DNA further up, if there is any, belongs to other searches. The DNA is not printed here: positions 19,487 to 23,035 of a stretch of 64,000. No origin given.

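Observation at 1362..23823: Class I lanthipeptide machinery co-operonic with a FAAL-ACP-KS-AT-KR-ACP-C megasynthase: candidate lipo-lanthipeptide (RiPP-PKS hybrid) pathway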

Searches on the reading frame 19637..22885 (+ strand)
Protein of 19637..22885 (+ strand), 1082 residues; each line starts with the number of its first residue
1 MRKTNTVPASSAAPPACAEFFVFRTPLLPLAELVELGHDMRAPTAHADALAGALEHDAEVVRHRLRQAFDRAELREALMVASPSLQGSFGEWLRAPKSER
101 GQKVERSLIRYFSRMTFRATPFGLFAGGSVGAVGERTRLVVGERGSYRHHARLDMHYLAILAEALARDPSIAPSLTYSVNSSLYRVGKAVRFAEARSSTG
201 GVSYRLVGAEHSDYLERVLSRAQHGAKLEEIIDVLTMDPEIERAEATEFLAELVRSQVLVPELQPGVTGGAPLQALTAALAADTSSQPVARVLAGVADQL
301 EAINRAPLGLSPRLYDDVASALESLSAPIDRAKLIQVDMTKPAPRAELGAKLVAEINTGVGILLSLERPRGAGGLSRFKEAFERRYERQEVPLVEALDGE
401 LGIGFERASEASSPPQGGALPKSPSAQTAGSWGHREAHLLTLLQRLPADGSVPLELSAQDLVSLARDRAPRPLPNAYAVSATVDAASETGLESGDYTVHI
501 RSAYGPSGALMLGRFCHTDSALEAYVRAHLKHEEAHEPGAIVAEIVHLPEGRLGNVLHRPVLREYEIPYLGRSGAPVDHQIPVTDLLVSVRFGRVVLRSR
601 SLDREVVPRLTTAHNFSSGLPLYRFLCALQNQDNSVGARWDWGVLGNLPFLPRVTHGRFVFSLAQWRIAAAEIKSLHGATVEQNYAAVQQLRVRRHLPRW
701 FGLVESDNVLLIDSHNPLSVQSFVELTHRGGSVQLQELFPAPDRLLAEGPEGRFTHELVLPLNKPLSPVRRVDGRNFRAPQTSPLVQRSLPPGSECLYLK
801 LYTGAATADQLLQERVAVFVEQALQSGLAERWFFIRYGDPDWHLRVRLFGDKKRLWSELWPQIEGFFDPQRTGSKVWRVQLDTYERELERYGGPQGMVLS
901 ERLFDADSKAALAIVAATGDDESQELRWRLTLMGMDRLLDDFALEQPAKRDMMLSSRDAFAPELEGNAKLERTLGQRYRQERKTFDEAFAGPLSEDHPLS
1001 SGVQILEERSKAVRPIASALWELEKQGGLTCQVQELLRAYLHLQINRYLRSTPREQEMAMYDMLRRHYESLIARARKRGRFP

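Call 6: search_protein_families(library=pfam, proteins=[window:19637-22885:+], max_evalue=0.01)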
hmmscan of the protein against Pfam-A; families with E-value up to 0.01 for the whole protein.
window:19637-22885:+ (1082 aa): 2 families
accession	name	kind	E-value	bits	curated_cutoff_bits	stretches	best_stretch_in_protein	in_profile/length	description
PF04738.18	Lant_dehydr_N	-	5.8e-160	534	28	1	71-721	2-647/649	Lantibiotic dehydratase, N terminus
PF14028.11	Lant_dehydr_C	-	2e-61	208.8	24.4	1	797-1068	2-255/255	Lantibiotic biosynthesis dehydratase C-term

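Call 11: search_protein_families(library=ncbifam, proteins=[window:19637-22885:+], max_evalue=0.01)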
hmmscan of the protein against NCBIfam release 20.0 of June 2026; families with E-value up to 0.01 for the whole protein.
window:19637-22885:+ (1082 aa): 1 family
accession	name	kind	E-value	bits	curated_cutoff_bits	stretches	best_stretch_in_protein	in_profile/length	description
TIGR03891.1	thiopep_ocin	subfamily_domain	3e-61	207.6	48.45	1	797-1068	2-263/263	thiopeptide-type bacteriocin biosynthesis protein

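Call 13: find_homologous_proteins(query=window:19637-22882:+, max_evalue=1e-10)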
Query window:19637-22882:+ (1082 aa): 792 proteins with E <= 1e-10 among 8000 candidates; the best 120 are listed.
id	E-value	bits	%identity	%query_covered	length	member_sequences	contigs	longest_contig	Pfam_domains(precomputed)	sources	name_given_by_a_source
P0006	0.0e+0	2417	100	100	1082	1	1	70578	PF14028.12,PF04738.19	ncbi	ncbi:MAG: lantibiotic dehydratase [Myxococcaceae bacterium]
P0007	1.9e-287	975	47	98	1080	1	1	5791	PF14028.12,PF04738.19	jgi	jgi:lantibiotic biosynthesis protein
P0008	1.5e-285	968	48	98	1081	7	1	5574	PF14028.12,PF04738.19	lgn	-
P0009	1.2e-282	959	48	98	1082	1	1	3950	PF14028.12,PF04738.19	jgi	jgi:thiopeptide-type bacteriocin biosynthesis protein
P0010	1.5e-281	955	47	98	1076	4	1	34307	PF14028.12,PF04738.19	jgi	jgi:lantibiotic biosynthesis protein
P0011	1.2e-280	952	47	98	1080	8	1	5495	PF14028.12,PF04738.19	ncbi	-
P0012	8.6e-280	949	47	99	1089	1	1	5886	PF14028.12,PF04738.19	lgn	-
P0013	1.2e-279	949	46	98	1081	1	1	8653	PF14028.12,PF04738.19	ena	-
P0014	1.4e-279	948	47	98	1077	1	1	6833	PF14028.12,PF04738.19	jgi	jgi:thiopeptide-type bacteriocin biosynthesis protein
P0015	5.3e-279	947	46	99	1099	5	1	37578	PF14028.12,PF04738.19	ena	-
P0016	8.4e-279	946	48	99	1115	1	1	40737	PF14028.12,PF04738.19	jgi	jgi:thiopeptide-type bacteriocin biosynthesis protein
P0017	2.8e-278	944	45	98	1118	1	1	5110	PF14028.12,PF04738.19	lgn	-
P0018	8.8e-278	943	46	98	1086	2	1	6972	PF14028.12,PF04738.19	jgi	jgi:thiopeptide-type bacteriocin biosynthesis protein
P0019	5.4e-277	940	46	98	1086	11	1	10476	PF14028.12,PF04738.19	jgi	jgi:thiopeptide-type bacteriocin biosynthesis protein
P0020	7.1e-277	940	47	98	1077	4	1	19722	PF14028.12,PF04738.19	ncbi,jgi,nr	ncbi:MAG TPA: lantibiotic dehydratase [Actinomycetes bacterium]|jgi:thiopeptide-type bacteriocin bio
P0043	1.3e-271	922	46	99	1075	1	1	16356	PF14028.12,PF04738.19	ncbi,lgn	ncbi:lantibiotic dehydratase [Pyxidicoccus sp. 3LG]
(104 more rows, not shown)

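Call 17: find_encoding_contigs(protein=P0010, flank=10000, max_places=2)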
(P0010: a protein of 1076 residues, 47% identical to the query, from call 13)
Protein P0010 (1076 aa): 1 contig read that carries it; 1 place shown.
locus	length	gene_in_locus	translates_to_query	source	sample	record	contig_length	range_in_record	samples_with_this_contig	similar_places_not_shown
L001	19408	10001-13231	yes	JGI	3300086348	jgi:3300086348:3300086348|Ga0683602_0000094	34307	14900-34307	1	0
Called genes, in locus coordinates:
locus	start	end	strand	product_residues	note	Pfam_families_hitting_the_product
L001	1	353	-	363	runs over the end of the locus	PF13407:Peripla_BP_4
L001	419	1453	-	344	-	PF02653:BPD_transp_2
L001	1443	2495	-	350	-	PF02653:BPD_transp_2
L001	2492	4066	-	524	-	PF00005:ABC_tran, PF13304:AAA_21 (faint), PF00005:ABC_tran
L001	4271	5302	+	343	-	PF00356:LacI, PF00532:Peripla_BP_1, PF13407:Peripla_BP_4, PF13377:Peripla_BP_3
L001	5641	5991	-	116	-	-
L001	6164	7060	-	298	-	PF00005:ABC_tran, PF13304:AAA_21 (faint)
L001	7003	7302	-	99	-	-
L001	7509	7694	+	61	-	-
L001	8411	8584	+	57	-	PF28317:Lant_leader_dom (weak)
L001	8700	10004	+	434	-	PF05147:LANC_like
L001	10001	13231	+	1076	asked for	PF04738:Lant_dehydr_N, PF14028:Lant_dehydr_C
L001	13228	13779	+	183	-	-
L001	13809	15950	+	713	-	PF03412:Peptidase_C39, PF00664:ABC_membrane, PF00005:ABC_tran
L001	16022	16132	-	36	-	-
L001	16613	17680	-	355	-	PF03435:Sacchrp_dh_NADP, PF13460:NAD_binding_10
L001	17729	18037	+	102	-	PF12833:HTH_18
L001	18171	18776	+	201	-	PF13304:AAA_21 (weak)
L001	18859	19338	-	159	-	PF08818:DUF1801 (weak)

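Call 18: find_encoding_contigs(protein=P0016, flank=10000, max_places=2)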
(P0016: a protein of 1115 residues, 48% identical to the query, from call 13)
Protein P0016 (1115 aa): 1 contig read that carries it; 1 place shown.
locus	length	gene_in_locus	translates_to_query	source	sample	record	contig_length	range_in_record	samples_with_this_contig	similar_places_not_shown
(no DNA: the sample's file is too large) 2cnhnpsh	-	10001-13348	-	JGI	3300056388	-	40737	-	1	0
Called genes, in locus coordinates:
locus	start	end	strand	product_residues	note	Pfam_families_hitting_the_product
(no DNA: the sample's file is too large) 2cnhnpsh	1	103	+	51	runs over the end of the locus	-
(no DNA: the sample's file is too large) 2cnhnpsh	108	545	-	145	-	PF01475:FUR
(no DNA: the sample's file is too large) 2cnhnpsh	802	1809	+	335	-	PF01891:CbiM, PF13190:PDGLE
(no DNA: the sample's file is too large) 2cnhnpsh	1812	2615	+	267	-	PF02361:CbiQ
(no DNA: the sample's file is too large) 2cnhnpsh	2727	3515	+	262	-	PF00005:ABC_tran, PF02463:SMC_N (faint), PF13304:AAA_21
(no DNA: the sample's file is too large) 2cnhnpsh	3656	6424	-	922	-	PF01381:HTH_3, PF13560:HTH_31, PF13401:AAA_22 (weak), PF25872:HTH_77 (weak), PF13424:TPR_12, PF13424:TPR_12, PF13374:TPR_10 (weak), PF13424:TPR_12, +5 more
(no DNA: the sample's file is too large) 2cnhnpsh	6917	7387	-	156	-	-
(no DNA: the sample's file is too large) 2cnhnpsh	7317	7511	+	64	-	-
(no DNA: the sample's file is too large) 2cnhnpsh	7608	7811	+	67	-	PF28317:Lant_leader_dom (weak)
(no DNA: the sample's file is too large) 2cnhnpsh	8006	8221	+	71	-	PF28317:Lant_leader_dom (weak)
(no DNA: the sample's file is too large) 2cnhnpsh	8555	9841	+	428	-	PF05147:LANC_like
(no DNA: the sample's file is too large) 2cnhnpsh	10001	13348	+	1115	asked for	PF04738:Lant_dehydr_N, PF14028:Lant_dehydr_C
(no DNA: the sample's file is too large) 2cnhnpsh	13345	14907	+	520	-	-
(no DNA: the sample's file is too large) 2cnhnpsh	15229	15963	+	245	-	?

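Call 19: find_encoding_contigs(protein=P0043, flank=10000, max_places=2)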
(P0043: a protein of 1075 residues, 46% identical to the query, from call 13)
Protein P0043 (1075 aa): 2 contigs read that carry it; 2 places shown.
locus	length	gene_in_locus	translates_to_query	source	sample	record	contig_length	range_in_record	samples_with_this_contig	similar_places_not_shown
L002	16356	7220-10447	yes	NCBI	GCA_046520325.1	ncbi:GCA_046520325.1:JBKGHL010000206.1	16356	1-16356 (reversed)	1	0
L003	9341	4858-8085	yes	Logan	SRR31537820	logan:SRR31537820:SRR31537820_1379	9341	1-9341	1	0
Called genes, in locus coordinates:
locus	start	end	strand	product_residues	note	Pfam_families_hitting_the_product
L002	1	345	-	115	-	?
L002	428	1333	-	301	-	PF00512:HisKA, PF13581:HATPase_c_2 (weak), PF02518:HATPase_c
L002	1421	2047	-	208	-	PF08448:PAS_4, PF13426:PAS_9 (weak)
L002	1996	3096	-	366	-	PF13675:PilJ (weak)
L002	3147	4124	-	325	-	PF12974:Phosphonate-bd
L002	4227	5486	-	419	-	PF03435:Sacchrp_dh_NADP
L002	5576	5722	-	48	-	-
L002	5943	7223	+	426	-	PF05147:LANC_like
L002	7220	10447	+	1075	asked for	PF04738:Lant_dehydr_N, PF14028:Lant_dehydr_C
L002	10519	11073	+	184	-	-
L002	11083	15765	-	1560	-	PF00551:Formyl_trans_N, PF00501:AMP-binding, PF00296:Bac_luciferase, PF00501:AMP-binding, PF13193:AMP-binding_C, PF00550:PP-binding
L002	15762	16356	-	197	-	PF00561:Abhydrolase_1 (faint), PF12697:Abhydrolase_6 (faint), PF07859:Abhydrolase_3 (weak)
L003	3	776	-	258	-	?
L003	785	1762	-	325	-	PF12974:Phosphonate-bd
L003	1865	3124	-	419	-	PF03435:Sacchrp_dh_NADP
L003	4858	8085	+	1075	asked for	PF04738:Lant_dehydr_N, PF14028:Lant_dehydr_C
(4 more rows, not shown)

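Call 26: find_related_loci(query=A1, collection=genome_contigs, flank=10000)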
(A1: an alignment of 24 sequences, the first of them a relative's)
Query A1 (1082 aa) in genome_contigs; peptide patterns used: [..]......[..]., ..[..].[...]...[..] (x = any residue, [..] = any of these).
600 stretches matched a pattern (row limit reached: there are more); 576 encode a relative of the query (tblastn E <= 1e-3); the best 80 are kept; 80 distinct loci.
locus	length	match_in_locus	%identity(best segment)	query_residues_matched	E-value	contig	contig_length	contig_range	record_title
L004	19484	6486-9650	47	20-1074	0e+0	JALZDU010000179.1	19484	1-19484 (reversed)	MAG: Actinomycetota bacterium isolate SDM bin8 SC8801-03_k127_1632141, whole genome shotgun sequence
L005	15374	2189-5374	46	14-1074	0e+0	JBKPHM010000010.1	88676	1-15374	MAG: Actinomycetota bacterium isolate HAY_GB_MAG_00010 HAY_GB_000000075397, whole genome shotgun sequence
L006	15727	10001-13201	45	20-1070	0e+0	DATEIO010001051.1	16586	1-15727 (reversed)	MAG TPA_asm: Thermoanaerobaculia bacterium isolate SMAG_U8840 k141_2116670, whole genome shotgun sequence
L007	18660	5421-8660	46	20-1077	0e+0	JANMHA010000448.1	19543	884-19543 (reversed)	MAG: Pirellula sp. isolate OTE_70_metabat_354 OTE_70_k141_3394853, whole genome shotgun sequence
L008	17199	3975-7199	46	10-1082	0e+0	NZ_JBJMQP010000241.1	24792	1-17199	MAG: Hyalangium sp. isolate H3_16_all_fractions_metab_25_68_0 k255_8287286, whole genome shotgun sequence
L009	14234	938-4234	47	19-1079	0e+0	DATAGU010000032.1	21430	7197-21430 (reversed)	MAG TPA_asm: Polyangia bacterium isolate SMAG_U6837 k141_3945213, whole genome shotgun sequence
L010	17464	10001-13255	43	2-1074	0e+0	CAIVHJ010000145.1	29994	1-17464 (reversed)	MAG: uncultured Phycisphaerales bacterium isolate AlinenSediments_bin-0346 genome assembly, contig: bin-0346:145/467, wh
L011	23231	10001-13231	43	20-1082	0e+0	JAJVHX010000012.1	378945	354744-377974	MAG: Phycisphaerae bacterium isolate Bin_19R c_000000000088, whole genome shotgun sequence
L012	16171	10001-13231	44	20-1077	0e+0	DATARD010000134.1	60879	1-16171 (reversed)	MAG TPA_asm: Thermoanaerobaculia bacterium isolate SMAG_U5484 k141_2626179, whole genome shotgun sequence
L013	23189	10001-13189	45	18-1077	0e+0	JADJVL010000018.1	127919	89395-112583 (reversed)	MAG: Holophagaceae bacterium isolate Hjor_18-Q3-R7-51_BATAC.136 tig00006875-10-1276760, whole genome shotgun sequence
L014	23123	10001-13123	46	7-1069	0e+0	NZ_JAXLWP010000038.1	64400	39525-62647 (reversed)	MAG: Kouleothrix sp. isolate STL-CHL26 C2.196.fa-38, whole genome shotgun sequence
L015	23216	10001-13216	44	10-1076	0e+0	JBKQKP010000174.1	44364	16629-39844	MAG: Polyangiaceae bacterium isolate CRr1A1B1C__bin_81 CRr1A1B1C_000000182785, whole genome shotgun sequence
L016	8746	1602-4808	42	16-1076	0e+0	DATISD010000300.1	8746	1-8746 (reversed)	MAG TPA_asm: Pyrinomonadaceae bacterium isolate SMAG_U15920 k141_24786, whole genome shotgun sequence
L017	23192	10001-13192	46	18-1077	0e+0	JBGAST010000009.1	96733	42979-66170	MAG: Holophagaceae bacterium isolate MAG_AAO_AS.22 AAOAS-22_NODE_9_length_96733_cov_6.555341, whole genome shotgun seque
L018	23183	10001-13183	44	20-1069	0e+0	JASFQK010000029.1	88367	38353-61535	MAG: Phycisphaerae bacterium isolate D0819S20remetaG_Bin_321 D0819S20remetaG_FD_scaffold_45_c1, whole genome shotgun seq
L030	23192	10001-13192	44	5-1070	0e+0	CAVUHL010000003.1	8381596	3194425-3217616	MAG: uncultured Holophagales bacterium isolate MFD01916.bin.1.17 genome assembly, contig: contig_1998, whole genome shot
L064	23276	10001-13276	38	6-1073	0e+0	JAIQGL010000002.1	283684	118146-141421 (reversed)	MAG: Terriglobia bacterium isolate S3 SRVP18_trench_7_20cm_scaffold_3, whole genome shotgun sequence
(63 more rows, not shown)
